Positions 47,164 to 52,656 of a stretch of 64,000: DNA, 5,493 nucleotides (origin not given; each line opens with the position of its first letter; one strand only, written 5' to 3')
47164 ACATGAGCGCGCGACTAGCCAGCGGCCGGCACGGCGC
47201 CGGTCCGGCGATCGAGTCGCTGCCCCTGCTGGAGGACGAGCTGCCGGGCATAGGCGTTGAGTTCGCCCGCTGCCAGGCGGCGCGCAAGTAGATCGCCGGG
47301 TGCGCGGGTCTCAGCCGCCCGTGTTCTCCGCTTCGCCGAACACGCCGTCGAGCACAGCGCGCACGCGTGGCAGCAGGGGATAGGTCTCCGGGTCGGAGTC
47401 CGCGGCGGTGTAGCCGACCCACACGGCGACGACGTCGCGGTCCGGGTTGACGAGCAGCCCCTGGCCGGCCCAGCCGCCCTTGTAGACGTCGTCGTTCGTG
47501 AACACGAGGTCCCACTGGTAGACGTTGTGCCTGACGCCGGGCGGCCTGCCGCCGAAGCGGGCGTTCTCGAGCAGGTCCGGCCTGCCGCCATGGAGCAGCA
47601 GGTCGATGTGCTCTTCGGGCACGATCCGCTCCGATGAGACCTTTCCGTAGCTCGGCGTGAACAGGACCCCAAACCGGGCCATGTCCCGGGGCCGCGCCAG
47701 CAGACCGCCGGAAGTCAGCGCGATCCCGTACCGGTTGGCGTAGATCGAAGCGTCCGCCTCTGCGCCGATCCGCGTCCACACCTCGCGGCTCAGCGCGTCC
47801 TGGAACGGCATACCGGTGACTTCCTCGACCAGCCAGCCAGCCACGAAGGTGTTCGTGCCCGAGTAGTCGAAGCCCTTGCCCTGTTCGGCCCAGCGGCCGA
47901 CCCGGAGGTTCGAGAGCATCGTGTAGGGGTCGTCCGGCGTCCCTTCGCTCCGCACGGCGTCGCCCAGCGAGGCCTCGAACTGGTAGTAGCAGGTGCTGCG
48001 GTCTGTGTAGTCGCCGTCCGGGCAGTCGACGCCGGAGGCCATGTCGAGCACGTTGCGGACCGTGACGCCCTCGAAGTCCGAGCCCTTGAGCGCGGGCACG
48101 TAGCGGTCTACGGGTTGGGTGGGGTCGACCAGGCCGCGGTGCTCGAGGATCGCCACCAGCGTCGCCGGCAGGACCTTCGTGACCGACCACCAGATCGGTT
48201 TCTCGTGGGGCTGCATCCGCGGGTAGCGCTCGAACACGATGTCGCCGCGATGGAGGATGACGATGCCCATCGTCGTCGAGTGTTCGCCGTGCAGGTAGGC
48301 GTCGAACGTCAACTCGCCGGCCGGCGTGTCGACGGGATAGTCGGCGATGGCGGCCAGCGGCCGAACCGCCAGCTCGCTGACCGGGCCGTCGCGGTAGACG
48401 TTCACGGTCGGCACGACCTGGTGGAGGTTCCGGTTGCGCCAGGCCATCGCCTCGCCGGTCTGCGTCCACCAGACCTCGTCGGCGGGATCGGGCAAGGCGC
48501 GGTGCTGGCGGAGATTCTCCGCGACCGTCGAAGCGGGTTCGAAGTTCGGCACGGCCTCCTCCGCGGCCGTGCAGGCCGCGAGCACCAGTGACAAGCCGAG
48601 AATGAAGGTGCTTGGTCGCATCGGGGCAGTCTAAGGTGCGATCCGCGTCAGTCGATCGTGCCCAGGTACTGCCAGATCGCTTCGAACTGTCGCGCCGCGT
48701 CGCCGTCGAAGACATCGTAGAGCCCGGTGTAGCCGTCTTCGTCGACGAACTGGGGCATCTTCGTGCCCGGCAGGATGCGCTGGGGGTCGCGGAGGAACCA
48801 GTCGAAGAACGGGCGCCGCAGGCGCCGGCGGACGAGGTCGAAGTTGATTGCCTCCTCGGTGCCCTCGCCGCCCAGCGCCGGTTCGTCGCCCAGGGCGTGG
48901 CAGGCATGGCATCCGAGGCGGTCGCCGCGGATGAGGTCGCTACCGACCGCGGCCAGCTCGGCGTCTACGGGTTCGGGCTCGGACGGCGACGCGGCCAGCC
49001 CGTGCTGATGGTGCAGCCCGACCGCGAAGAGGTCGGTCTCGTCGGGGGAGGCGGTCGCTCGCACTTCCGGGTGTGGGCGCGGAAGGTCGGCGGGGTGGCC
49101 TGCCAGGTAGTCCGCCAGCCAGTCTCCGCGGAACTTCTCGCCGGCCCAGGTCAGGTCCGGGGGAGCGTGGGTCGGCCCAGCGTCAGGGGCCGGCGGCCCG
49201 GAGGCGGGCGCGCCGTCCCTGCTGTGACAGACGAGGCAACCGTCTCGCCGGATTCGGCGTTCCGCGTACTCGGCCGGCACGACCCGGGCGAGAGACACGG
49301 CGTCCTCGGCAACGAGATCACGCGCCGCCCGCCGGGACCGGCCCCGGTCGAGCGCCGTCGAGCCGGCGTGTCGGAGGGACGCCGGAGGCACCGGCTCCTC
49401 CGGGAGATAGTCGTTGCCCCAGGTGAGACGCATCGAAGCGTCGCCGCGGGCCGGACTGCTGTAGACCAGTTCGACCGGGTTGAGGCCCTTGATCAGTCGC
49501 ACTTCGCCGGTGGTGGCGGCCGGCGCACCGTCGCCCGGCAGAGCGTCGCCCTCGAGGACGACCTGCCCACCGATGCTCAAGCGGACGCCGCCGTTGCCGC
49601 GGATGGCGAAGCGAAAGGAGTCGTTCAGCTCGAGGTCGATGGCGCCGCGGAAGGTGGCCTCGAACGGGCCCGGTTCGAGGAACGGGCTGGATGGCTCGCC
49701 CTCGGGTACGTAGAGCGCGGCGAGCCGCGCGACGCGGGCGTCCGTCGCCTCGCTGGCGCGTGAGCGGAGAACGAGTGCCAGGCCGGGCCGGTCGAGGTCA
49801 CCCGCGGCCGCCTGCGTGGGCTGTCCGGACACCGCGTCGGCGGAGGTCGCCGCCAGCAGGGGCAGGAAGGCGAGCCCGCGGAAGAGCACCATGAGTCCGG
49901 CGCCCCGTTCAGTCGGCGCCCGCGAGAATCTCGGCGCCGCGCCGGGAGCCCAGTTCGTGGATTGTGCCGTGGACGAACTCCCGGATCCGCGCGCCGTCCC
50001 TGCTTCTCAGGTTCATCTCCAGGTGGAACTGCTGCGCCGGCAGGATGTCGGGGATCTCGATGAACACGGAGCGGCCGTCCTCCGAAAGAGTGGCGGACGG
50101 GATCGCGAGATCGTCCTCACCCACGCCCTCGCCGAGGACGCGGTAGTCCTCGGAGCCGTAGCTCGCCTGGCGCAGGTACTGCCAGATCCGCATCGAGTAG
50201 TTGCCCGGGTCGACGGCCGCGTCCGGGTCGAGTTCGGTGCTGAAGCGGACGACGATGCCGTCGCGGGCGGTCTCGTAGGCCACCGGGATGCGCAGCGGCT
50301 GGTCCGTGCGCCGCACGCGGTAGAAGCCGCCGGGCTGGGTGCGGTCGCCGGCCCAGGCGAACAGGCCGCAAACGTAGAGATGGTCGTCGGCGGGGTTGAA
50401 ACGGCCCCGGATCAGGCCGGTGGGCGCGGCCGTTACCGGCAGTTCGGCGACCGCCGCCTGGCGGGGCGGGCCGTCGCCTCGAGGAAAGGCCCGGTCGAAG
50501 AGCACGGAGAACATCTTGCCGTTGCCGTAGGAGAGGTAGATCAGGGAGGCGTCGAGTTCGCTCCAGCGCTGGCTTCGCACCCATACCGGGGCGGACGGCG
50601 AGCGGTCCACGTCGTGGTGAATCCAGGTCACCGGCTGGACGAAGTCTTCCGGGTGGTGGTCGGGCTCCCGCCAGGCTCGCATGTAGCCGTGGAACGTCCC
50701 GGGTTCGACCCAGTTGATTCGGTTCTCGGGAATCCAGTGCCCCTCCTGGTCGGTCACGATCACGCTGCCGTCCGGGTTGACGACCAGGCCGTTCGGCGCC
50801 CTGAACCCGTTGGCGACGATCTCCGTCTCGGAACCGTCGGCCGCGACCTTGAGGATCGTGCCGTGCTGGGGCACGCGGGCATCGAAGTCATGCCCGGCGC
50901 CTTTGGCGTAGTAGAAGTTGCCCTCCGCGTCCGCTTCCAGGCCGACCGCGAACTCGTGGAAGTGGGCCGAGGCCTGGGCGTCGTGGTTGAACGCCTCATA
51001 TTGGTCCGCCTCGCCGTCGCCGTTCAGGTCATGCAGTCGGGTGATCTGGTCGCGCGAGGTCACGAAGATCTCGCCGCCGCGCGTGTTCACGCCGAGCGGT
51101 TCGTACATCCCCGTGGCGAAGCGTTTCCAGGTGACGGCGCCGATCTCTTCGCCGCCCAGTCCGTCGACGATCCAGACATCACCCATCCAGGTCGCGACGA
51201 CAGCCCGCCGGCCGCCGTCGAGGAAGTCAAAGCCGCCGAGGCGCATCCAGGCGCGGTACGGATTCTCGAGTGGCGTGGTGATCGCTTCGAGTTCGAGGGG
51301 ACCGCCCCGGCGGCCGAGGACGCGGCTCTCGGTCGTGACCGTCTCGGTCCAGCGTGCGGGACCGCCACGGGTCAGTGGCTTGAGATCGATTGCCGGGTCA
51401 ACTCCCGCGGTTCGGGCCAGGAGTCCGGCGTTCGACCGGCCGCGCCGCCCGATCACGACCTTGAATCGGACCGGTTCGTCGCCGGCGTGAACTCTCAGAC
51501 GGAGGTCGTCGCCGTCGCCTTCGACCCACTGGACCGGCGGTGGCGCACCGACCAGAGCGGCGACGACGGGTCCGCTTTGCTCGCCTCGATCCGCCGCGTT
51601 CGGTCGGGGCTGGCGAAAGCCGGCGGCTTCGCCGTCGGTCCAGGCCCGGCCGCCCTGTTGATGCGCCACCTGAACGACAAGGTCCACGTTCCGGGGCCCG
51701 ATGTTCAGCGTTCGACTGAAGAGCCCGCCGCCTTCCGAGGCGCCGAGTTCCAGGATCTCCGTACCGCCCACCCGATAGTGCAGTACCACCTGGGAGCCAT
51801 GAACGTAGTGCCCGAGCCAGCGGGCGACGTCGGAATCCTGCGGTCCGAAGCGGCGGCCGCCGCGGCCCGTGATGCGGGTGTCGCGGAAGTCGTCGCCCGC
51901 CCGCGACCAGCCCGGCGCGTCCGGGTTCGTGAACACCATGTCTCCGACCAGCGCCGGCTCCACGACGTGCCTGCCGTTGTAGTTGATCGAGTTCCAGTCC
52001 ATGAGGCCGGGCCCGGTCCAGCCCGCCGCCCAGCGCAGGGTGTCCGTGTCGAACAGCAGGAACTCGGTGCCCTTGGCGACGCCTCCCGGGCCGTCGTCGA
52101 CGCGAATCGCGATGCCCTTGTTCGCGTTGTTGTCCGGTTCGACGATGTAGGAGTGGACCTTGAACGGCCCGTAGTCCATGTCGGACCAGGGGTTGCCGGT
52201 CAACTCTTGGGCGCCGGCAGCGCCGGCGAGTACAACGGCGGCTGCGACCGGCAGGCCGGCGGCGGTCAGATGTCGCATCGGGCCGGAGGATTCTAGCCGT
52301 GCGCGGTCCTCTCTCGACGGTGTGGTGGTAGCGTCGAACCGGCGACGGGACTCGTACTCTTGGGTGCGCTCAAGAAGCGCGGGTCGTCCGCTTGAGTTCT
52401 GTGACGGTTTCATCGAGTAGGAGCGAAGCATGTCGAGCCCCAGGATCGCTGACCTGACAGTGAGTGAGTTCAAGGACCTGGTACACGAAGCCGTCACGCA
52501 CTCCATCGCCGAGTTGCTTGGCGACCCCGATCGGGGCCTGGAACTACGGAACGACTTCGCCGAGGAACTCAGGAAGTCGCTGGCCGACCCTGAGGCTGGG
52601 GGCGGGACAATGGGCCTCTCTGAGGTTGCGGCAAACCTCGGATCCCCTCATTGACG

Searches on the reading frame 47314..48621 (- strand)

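Call 30: search_protein_families(library=pfam, proteins=[window:47314-48621:-], max_evalue=0.001)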
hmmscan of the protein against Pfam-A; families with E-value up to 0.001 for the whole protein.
window:47314-48621:- (436 aa): 1 family
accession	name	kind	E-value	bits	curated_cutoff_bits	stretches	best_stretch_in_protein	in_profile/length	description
PF00144.29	Beta-lactamase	-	2.5e-31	109.5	27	1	106-402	5-307/329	Beta-lactamase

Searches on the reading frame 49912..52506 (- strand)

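Call 30: search_protein_families(library=pfam, proteins=[window:49912-52506:-], max_evalue=0.001)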
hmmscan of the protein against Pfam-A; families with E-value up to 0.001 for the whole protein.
window:49912-52506:- (865 aa): 2 families
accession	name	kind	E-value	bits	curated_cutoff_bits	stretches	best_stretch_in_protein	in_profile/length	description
PF20601.3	DUF6797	-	9.6e-27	94.1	24.9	1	151-253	2-96/96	Domain of unknown function (DUF6797)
PF01436.27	NHL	-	6.1e-05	23.3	20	0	568-592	1-25/28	NHL repeat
